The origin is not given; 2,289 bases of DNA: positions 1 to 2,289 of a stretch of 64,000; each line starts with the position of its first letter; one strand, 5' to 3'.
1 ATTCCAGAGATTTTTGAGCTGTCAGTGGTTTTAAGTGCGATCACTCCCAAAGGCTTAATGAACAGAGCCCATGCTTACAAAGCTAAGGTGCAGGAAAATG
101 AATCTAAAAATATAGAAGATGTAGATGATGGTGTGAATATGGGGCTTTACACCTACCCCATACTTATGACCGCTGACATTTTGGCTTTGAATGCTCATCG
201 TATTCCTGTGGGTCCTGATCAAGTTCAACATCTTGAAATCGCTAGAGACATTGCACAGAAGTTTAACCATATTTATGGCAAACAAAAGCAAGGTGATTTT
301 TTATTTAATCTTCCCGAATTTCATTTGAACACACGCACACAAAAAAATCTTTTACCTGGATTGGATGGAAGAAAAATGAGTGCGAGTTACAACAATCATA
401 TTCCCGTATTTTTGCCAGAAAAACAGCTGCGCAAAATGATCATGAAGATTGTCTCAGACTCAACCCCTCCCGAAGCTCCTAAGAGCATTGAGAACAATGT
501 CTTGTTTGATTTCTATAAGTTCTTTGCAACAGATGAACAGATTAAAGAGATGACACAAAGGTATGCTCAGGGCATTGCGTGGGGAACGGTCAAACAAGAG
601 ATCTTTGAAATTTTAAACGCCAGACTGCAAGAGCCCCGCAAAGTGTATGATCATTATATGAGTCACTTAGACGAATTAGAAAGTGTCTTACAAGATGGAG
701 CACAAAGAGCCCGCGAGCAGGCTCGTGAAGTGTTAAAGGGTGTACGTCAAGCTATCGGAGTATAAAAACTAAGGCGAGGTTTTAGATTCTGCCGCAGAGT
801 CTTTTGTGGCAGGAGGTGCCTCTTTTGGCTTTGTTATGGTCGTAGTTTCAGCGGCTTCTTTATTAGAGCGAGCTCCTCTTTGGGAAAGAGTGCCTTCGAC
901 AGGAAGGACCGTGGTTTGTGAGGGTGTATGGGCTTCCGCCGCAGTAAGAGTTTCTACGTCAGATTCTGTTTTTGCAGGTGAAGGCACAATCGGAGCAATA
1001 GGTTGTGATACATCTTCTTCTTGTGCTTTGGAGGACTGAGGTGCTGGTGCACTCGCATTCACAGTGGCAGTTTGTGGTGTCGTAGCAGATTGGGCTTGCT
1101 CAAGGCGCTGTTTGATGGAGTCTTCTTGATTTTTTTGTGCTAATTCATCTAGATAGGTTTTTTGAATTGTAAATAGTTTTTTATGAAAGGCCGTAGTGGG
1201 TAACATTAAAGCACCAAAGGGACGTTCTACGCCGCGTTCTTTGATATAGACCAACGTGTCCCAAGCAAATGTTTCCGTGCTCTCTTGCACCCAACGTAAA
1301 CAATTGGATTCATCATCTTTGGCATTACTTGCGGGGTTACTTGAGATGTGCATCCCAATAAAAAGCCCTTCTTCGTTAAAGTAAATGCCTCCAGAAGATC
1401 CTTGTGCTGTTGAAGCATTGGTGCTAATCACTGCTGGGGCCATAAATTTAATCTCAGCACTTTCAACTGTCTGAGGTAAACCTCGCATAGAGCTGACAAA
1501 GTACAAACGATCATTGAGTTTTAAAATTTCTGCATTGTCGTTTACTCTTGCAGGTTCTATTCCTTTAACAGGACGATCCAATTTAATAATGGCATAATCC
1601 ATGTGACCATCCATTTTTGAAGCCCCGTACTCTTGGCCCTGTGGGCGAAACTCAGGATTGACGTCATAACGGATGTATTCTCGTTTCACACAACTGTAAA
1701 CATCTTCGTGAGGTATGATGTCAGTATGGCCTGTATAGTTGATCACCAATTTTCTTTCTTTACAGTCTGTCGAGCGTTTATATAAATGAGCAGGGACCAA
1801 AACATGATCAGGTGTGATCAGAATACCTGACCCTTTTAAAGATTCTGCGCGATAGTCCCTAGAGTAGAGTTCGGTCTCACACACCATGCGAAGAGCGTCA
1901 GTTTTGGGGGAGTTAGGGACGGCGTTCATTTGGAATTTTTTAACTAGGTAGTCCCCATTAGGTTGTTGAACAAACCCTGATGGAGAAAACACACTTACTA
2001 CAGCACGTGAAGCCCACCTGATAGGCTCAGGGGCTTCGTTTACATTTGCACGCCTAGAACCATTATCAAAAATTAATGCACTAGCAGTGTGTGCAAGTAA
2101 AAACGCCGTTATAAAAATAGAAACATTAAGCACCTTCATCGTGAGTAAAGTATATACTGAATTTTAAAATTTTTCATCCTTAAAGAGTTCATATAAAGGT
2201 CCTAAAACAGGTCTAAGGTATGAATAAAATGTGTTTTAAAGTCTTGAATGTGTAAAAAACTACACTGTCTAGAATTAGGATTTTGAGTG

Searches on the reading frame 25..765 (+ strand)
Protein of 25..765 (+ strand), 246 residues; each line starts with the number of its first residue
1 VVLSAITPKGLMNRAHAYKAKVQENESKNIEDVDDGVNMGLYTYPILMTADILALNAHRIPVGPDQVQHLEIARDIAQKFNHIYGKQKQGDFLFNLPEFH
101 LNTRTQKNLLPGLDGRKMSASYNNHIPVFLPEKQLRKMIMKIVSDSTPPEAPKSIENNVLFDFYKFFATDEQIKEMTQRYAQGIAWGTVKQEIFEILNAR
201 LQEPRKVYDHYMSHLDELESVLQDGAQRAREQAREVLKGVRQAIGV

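Call 80: search_protein_families(library=pfam, max_evalue=0.00001, proteins=[window:25-765:+])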
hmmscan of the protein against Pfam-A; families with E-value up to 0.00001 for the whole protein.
window:25-765:+ (246 aa): 1 family
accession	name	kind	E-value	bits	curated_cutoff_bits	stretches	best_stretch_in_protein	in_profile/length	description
PF00579.31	tRNA-synt_1b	-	2.1e-27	96.7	21.1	1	2-202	102-292/292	tRNA synthetases class I (W and Y)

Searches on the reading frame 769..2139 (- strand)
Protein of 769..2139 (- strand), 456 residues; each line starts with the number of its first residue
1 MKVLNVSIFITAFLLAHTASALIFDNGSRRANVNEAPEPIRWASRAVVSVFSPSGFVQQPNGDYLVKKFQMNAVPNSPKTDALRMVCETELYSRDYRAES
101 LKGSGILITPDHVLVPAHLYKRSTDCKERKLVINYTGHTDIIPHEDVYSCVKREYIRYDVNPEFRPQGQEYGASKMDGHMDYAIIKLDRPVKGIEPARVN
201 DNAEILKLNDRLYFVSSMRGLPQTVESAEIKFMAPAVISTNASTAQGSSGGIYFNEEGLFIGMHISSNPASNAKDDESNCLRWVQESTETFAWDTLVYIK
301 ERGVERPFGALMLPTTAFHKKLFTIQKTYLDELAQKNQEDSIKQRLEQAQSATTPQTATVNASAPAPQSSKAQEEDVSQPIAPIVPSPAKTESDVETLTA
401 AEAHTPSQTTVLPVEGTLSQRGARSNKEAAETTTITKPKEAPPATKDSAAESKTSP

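Call 80: search_protein_families(library=pfam, max_evalue=0.00001, proteins=[window:769-2139:-])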
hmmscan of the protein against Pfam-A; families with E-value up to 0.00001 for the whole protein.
window:769-2139:- (456 aa): 1 family
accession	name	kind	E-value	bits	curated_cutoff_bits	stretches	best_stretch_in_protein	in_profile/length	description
PF13365.12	Trypsin_2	-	1.9e-09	38.8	27.6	1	103-263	1-144/144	Trypsin-like peptidase domain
